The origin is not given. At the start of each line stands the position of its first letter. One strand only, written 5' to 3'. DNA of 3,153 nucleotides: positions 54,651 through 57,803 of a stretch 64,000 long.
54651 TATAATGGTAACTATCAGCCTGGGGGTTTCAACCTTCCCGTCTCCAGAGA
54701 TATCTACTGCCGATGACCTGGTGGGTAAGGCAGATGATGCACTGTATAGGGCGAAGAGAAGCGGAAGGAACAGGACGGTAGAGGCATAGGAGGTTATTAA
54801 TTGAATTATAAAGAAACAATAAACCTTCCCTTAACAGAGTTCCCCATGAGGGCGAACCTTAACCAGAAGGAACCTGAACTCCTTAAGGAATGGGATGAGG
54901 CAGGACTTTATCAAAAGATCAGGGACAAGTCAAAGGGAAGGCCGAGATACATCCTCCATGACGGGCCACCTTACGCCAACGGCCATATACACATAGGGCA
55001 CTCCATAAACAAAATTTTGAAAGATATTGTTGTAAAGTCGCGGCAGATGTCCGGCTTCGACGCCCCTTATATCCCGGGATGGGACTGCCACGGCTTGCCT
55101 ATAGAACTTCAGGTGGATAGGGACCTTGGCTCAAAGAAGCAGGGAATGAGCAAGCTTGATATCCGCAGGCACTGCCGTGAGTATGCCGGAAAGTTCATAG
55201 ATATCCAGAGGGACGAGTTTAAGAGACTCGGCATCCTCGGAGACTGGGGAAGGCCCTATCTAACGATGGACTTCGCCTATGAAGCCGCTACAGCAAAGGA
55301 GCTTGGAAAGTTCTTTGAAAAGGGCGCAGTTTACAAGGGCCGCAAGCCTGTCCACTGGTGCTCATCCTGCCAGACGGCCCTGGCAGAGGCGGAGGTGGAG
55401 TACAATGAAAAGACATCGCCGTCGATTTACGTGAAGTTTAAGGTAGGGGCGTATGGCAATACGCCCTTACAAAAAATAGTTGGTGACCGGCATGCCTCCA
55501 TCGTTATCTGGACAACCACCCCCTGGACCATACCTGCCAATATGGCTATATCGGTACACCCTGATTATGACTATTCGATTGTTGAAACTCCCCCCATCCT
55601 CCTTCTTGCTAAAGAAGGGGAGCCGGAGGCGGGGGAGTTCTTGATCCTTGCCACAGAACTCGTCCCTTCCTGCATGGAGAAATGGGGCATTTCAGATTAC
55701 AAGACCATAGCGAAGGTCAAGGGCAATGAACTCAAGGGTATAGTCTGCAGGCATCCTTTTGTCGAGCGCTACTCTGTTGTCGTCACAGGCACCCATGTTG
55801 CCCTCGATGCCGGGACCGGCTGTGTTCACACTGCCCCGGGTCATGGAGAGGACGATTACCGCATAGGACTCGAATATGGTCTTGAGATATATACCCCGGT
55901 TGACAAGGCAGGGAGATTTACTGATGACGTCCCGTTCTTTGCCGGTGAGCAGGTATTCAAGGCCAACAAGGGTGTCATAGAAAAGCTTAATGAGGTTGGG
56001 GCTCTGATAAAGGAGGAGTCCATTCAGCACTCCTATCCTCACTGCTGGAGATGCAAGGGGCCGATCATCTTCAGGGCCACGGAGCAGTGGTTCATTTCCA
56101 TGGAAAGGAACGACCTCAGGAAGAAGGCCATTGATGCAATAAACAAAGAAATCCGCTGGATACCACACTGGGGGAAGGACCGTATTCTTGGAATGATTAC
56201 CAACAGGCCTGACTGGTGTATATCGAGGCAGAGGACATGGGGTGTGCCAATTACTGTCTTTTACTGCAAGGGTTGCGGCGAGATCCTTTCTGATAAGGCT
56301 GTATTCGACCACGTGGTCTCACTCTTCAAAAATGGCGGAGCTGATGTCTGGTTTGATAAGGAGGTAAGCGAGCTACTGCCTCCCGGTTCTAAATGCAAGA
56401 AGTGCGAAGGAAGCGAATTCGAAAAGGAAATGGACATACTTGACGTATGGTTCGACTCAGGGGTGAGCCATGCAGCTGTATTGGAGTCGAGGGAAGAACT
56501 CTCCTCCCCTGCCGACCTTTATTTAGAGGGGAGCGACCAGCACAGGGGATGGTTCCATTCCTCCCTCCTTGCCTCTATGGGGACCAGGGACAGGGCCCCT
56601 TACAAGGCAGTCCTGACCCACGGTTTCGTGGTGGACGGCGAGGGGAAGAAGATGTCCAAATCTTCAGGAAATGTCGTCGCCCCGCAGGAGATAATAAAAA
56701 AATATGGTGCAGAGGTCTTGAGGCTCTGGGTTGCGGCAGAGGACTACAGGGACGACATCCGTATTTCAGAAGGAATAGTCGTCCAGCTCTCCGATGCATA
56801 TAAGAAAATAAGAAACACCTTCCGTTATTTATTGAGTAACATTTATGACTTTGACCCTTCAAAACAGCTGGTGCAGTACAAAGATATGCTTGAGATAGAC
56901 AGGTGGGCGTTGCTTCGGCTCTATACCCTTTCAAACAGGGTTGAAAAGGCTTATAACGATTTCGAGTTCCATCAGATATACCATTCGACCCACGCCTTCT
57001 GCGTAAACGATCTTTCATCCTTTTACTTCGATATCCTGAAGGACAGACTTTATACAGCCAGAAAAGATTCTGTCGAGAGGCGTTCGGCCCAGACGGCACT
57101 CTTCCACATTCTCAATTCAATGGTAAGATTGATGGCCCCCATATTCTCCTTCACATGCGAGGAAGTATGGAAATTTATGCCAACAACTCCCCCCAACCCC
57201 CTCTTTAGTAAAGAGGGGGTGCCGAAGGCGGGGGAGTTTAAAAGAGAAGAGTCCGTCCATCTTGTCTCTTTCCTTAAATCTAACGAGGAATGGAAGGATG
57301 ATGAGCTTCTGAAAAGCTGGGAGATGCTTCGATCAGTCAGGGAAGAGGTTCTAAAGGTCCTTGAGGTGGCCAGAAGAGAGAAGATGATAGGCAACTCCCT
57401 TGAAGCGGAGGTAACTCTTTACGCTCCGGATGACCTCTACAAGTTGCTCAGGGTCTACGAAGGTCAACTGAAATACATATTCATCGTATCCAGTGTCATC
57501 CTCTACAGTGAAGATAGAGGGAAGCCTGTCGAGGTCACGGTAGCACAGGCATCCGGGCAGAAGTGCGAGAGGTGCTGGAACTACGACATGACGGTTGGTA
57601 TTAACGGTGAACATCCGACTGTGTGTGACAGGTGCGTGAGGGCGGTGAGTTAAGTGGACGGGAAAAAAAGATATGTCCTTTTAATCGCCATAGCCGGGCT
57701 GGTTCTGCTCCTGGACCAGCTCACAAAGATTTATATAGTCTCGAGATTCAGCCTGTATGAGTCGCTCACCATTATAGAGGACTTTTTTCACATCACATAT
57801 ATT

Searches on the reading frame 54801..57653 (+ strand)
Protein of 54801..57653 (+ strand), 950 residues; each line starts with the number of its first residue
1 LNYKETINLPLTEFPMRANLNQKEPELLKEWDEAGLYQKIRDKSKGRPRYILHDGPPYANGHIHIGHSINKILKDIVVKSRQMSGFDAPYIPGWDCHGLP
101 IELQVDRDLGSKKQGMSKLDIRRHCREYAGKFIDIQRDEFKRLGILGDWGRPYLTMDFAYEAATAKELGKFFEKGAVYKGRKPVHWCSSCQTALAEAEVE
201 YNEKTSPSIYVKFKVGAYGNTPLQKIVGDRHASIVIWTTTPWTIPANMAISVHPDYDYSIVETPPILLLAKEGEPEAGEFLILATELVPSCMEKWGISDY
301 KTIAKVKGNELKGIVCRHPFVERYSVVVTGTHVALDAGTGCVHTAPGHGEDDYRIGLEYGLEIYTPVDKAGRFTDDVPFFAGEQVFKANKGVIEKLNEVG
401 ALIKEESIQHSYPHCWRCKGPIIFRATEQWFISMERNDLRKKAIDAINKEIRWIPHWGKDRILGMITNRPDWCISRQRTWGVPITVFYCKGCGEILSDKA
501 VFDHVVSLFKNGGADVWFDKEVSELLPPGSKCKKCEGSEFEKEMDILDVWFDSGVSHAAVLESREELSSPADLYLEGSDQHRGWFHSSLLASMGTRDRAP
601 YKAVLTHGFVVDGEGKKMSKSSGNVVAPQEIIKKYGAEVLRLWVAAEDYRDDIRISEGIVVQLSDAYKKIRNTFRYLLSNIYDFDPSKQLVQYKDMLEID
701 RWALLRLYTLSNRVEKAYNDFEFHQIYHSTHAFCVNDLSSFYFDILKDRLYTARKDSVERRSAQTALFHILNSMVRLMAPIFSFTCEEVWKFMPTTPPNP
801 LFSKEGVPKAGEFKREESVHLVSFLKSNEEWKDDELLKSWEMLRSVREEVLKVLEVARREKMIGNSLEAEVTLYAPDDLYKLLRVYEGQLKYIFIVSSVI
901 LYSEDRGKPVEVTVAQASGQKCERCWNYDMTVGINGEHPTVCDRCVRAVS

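Call 9: search_protein_families(library=pfam, proteins=[window:54801-57653:+])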
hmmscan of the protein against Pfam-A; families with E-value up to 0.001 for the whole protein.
window:54801-57653:+ (950 aa): 7 families
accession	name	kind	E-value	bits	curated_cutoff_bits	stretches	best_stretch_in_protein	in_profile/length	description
PF00133.28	tRNA-synt_1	-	3e-144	481.3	22.7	1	27-656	2-414/414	tRNA synthetases class I (I, L, M and V)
PF08264.19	Anticodon_1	-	4.4e-32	111.4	25.1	1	700-872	1-147/148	Anticodon-binding domain of tRNA ligase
PF09334.17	tRNA-synt_1g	-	1.8e-24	86.6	20.1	2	57-200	8-136/391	tRNA synthetases class I (M)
PF06827.20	zf-FPG_IleRS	-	5.8e-10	39.2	21.3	1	919-946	1-28/30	Zinc finger found in FPG and IleRS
PF01406.26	tRNA-synt_1e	-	3.3e-09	37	27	1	567-659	204-295/301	tRNA synthetases class I (C) catalytic domain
PF01921.24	tRNA-synt_1f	-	9.6e-09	35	27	1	606-674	271-339/360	tRNA synthetases class I (K)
PF13603.12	tRNA-synt_1_2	-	0.00072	19.5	25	0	311-370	84-143/185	Leucyl-tRNA synthetase, editing domain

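Call 10: search_protein_families(library=ncbifam, proteins=[window:54801-57653:+])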
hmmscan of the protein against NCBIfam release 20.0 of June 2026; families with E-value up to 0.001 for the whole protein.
window:54801-57653:+ (950 aa): 18 families
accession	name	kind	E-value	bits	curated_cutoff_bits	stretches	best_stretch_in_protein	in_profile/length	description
NF040702.1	ileS_w_GNAT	exception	0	1040.1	1999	2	279-949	446-1090/1100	isoleucine--tRNA ligase, N-acetyltransferase domain-containing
TIGR00392.1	ileS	equivalog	3.8e-293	974.9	621.4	1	13-874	1-860/861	isoleucine--tRNA ligase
NF009687.0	PRK13208.1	equivalog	2.2e-141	472.6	738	2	311-851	239-742/801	valine--tRNA ligase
TIGR00422.1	valS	equivalog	3.8e-141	471.8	612.1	2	310-914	239-799/863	valine--tRNA ligase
NF004349.1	PRK05729.1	equivalog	1.3e-122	410.7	704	2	309-904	232-772/860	valine--tRNA ligase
NF000257.1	MupA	exception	2e-117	393.3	1900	1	24-790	9-758/1024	mupirocin-resistant isoleucine--tRNA ligase MupA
NF000258.1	MupB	exception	1.1e-113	381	1900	1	23-790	8-760/1033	mupirocin-resistant isoleucine--tRNA ligase MupB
NF011492.0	PRK14900.1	equivalog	6e-97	325.7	1783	2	310-795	248-709/1044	valine--tRNA ligase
NF000540.1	alt_ValS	exception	7e-73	245.9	900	2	380-793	337-743/827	valine--tRNA ligase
NF008957.0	PRK12300.1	subfamily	1.6e-58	198.5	677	3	19-353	5-322/946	leucine--tRNA ligase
TIGR00395.1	leuS_arch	equivalog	1.1e-45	156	648.5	2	29-353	9-316/938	leucine--tRNA ligase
TIGR00396.1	leuS_bact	equivalog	1.1e-35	123.1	548.4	3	21-200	4-168/843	leucine--tRNA ligase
TIGR00398.1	metG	equivalog_domain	1.3e-30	106.6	336.35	2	600-795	311-503/530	methionine--tRNA ligase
NF001100.0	PRK00133.1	equivalog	5.5e-22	78.1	587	2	55-128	12-84/676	methionine--tRNA ligase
NF008900.0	PRK12267.1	equivalog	8e-21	74.2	598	2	595-790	278-473/648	methionine--tRNA ligase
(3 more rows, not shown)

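Call 71: find_homologous_proteins(query=window:54801-57650:+, max_evalue=1e-100)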
Query window:54801-57650:+ (950 aa): 8000 proteins with E <= 1e-100 among 8000 candidates; the best 120 are listed.
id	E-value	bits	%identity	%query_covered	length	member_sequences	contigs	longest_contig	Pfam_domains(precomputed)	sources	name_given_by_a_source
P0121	0.0e+0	2209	100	98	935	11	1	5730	PF09334.18,PF01406.26,PF08264.20,PF01921.25,PF00133.29,PF06827.21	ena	-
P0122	0.0e+0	1965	87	100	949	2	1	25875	PF09334.18,PF01406.26,PF08264.20,PF01921.25,PF00133.29,PF06827.21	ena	-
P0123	0.0e+0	1922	86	100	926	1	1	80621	PF09334.18,PF01406.26,PF08264.20,PF01921.25,PF00133.29,PF06827.21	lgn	-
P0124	0.0e+0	1837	82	100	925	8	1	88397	PF09334.18,PF01406.26,PF08264.20,PF01921.25,PF00133.29,PF06827.21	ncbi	-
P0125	0.0e+0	1831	80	100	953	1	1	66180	PF09334.18,PF01406.26,PF08264.20,PF01921.25,PF00133.29,PF06827.21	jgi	jgi:isoleucyl-tRNA synthetase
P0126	0.0e+0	1807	82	98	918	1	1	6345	PF09334.18,PF01406.26,PF08264.20,PF01921.25,PF00133.29,PF06827.21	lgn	-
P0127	0.0e+0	1439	88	74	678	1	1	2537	PF09334.18,PF01406.26,PF08264.20,PF01921.25,PF00133.29,PF06827.21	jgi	jgi:isoleucyl-tRNA synthetase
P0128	0.0e+0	1342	61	100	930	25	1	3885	PF09334.18,PF01406.26,PF08264.20,PF13603.13,PF01921.25,PF00133.29,PF06827.21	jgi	-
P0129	0.0e+0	1342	60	100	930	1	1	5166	PF09334.18,PF01406.26,PF08264.20,PF13603.13,PF01921.25,PF00133.29,PF06827.21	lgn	-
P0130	0.0e+0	1322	60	100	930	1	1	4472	PF09334.18,PF01406.26,PF08264.20,PF01921.25,PF00133.29,PF06827.21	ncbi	ncbi:MAG: isoleucine--tRNA ligase [Pseudomonadota bacterium]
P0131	0.0e+0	1322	59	100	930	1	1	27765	PF09334.18,PF01406.26,PF08264.20,PF13603.13,PF01921.25,PF00133.29,PF06827.21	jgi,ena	-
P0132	0.0e+0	1319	58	100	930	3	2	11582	PF09334.18,PF01406.26,PF08264.20,PF13603.13,PF01921.25,PF00133.29,PF06827.21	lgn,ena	-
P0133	0.0e+0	1317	59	100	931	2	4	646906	PF09334.18,PF01406.26,PF08264.20,PF13603.13,PF01921.25,PF00133.29,PF06827.21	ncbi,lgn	-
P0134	0.0e+0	1316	59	100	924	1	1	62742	PF09334.18,PF01406.26,PF08264.20,PF01921.25,PF00133.29,PF06827.21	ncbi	-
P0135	0.0e+0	1315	58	100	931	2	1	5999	PF09334.18,PF01406.26,PF08264.20,PF01921.25,PF00133.29,PF06827.21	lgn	-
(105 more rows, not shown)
